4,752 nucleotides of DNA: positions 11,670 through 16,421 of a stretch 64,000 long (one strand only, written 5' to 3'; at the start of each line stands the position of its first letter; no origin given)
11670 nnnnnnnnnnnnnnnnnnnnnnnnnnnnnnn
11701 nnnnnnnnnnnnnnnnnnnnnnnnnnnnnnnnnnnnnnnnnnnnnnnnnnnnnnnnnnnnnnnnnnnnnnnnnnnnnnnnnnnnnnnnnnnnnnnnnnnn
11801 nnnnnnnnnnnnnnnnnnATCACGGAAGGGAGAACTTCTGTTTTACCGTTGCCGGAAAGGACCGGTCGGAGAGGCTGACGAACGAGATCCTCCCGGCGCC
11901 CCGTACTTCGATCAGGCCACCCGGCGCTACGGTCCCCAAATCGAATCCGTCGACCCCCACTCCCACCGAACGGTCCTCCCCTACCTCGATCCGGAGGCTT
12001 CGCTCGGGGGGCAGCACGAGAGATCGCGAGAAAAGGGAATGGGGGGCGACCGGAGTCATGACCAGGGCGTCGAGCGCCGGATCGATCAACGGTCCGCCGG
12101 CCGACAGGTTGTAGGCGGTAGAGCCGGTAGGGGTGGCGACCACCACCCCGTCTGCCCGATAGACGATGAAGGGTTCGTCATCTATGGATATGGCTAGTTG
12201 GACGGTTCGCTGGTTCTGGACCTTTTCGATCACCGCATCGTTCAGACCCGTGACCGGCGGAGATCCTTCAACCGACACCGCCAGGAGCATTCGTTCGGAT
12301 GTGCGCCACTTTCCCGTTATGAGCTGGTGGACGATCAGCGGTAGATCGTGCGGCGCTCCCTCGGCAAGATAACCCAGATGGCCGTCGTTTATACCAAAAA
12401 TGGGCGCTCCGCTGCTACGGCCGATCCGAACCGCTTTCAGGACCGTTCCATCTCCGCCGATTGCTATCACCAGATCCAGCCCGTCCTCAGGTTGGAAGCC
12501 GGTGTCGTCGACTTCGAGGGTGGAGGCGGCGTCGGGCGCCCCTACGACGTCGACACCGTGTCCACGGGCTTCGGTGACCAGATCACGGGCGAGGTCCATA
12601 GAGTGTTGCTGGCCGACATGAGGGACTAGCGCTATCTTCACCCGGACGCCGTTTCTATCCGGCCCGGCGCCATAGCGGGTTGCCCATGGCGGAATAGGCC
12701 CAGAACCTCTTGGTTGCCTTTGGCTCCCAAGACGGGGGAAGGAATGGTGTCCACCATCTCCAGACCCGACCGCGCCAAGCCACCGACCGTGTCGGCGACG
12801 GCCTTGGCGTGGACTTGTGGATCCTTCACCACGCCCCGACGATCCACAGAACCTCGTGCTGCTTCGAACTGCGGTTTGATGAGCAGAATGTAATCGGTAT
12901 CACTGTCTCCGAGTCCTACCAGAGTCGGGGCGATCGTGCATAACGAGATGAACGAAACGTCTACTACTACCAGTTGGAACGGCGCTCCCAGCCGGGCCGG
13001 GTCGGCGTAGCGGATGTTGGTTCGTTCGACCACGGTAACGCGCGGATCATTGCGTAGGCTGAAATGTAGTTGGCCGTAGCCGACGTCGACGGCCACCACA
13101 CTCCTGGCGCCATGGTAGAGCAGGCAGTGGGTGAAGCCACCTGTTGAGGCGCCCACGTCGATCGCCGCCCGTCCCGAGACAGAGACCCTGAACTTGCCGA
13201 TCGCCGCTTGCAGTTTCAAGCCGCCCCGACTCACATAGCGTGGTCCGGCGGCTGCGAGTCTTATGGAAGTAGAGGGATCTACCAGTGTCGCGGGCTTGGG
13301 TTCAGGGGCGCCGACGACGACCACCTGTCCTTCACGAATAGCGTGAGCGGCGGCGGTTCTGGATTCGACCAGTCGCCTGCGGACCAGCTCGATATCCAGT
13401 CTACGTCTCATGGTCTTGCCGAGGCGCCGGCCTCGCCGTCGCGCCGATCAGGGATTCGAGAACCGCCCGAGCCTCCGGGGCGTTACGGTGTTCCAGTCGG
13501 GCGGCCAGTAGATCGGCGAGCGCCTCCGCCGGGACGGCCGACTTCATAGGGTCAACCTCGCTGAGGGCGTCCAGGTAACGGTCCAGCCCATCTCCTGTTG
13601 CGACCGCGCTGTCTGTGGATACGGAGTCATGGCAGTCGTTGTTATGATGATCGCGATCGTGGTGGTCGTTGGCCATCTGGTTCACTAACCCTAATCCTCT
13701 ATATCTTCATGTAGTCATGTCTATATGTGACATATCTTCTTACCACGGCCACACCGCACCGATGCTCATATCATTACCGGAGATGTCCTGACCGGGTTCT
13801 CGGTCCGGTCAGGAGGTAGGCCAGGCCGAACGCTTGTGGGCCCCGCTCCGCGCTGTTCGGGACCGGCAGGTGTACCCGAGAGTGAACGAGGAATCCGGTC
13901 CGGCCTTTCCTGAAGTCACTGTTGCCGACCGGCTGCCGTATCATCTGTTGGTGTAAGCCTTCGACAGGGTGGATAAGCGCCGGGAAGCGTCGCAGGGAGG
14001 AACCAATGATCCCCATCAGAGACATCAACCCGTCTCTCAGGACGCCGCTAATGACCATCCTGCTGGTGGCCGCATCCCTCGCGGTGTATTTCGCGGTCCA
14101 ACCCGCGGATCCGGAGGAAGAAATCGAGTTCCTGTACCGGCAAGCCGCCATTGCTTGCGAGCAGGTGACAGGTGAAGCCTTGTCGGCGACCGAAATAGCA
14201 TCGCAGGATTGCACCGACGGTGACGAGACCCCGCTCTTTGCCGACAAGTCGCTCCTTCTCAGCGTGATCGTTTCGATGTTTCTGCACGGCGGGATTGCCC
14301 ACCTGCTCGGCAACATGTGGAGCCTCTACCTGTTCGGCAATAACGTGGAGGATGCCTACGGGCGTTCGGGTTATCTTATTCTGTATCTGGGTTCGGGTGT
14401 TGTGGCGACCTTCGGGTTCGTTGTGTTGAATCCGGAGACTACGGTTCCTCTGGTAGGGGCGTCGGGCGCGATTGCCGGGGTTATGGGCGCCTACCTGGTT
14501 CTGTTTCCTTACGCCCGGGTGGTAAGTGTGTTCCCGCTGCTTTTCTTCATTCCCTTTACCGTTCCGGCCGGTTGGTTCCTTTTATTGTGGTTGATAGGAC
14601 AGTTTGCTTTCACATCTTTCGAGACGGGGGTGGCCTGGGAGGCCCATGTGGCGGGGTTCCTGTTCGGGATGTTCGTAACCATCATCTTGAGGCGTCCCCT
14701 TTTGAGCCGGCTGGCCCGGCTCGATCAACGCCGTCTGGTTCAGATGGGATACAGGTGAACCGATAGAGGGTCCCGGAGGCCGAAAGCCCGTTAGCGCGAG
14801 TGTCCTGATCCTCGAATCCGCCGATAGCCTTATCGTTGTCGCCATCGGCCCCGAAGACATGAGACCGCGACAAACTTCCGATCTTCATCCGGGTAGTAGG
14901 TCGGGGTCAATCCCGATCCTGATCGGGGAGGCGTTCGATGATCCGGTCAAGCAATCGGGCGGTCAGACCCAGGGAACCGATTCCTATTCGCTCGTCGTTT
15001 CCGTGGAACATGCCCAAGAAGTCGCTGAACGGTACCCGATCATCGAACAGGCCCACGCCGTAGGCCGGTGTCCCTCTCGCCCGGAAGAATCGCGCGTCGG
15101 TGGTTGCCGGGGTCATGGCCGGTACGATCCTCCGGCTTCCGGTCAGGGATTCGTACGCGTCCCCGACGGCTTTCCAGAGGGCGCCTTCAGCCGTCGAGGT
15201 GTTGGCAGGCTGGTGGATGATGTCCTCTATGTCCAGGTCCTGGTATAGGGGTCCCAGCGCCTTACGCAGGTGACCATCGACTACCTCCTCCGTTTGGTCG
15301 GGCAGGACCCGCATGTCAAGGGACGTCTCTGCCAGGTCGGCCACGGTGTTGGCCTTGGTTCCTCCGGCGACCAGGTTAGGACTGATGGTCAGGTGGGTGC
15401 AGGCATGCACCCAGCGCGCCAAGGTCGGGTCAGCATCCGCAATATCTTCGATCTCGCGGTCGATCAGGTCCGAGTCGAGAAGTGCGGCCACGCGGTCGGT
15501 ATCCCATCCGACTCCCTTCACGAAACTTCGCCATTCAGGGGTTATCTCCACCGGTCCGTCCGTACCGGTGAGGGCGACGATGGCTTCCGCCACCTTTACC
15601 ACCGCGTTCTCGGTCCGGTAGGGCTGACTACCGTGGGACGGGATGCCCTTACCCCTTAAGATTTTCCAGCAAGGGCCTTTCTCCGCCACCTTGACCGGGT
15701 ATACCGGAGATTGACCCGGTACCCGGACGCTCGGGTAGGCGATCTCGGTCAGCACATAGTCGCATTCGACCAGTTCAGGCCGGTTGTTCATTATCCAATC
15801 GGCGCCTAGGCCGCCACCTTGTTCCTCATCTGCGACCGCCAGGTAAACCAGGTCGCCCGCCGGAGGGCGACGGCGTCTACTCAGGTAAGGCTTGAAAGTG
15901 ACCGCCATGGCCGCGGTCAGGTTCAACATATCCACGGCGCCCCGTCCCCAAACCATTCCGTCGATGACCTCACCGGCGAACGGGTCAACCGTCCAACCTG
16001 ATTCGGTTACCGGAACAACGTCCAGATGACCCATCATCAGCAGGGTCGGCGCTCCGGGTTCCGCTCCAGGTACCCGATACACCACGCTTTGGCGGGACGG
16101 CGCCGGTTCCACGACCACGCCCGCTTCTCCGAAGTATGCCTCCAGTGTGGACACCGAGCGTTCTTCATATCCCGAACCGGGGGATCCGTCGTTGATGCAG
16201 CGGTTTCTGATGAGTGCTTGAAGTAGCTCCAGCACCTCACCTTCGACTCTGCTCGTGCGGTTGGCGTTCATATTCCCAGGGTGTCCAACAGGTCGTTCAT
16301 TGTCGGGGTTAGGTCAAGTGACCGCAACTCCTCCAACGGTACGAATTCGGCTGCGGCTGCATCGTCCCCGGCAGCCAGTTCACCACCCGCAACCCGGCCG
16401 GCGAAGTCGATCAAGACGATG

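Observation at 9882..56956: Unannotated six-copy interspersed repeat family (about 150-210 bp) with about 20-bp terminal inverted repeats, MITE/Correia-like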

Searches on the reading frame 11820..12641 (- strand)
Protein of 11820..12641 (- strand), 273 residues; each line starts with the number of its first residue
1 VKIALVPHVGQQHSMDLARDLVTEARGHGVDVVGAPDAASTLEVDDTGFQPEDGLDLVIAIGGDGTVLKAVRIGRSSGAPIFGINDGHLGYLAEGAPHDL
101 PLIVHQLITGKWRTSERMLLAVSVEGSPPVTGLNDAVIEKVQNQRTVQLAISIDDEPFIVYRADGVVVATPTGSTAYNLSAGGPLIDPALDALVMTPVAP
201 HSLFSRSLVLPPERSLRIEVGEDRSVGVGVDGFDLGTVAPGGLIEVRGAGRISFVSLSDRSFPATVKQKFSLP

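Call 71: search_protein_families(library=pfam, proteins=[window:11820-12641:-], max_evalue=0.00001)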
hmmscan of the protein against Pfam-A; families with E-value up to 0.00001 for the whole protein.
window:11820-12641:- (273 aa): 2 families
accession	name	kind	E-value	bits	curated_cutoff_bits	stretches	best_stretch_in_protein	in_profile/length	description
PF20143.4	NAD_kinase_C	-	1.9e-27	96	23.7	1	133-247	1-115/126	ATP-NAD kinase C-terminal domain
PF01513.26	NAD_kinase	-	2.5e-13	50.9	25.5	1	44-110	62-128/130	ATP-NAD kinase N-terminal domain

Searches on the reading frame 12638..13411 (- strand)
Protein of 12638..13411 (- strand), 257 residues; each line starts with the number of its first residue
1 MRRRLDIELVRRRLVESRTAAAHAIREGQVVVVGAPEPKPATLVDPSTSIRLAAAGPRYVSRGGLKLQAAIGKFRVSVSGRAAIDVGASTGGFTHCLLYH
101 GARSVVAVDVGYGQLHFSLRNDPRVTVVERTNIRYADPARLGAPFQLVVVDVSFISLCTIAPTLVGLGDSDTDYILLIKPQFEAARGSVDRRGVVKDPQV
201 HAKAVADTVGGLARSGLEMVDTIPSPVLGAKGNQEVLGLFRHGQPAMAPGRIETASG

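Call 71: search_protein_families(library=pfam, proteins=[window:12638-13411:-], max_evalue=0.00001)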
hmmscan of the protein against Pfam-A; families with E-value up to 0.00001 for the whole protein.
window:12638-13411:- (257 aa): 1 family
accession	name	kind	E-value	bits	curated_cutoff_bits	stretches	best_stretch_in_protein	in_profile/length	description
PF01728.25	FtsJ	-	1.2e-36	126.8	24.1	1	59-237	1-176/181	FtsJ-like methyltransferase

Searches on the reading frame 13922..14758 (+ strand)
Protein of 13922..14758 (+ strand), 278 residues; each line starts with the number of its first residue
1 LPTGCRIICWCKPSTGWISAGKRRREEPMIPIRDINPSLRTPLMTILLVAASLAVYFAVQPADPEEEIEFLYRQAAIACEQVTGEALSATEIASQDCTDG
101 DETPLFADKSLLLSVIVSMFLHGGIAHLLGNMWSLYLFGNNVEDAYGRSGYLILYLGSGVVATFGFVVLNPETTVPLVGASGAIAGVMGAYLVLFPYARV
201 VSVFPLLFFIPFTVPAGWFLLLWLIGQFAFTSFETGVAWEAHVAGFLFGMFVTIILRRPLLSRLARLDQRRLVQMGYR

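Call 71: search_protein_families(library=pfam, proteins=[window:13922-14758:+], max_evalue=0.00001)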
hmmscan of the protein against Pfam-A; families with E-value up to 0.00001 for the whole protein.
window:13922-14758:+ (278 aa): 1 family
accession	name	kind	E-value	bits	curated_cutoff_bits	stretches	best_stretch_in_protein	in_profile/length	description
PF01694.28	Rhomboid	-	1.9e-31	109.6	22.6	1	114-258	6-142/143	Rhomboid domain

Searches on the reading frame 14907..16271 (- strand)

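Call 12: search_protein_families(library=pfam, proteins=[window:14907-16271:-])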
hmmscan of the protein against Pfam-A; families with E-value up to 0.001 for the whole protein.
window:14907-16271:- (454 aa): 3 families
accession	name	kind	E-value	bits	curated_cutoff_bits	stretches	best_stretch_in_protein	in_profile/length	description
PF01546.33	Peptidase_M20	-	3.2e-26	92.9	24.6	1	79-446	2-205/206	Peptidase family M20/M25/M40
PF07687.19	M20_dimer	-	8.2e-11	42.3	21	1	196-343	2-103/107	Peptidase dimerisation domain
PF04389.22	Peptidase_M28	-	1.2e-05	25.5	21.3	0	63-173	2-89/193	Peptidase family M28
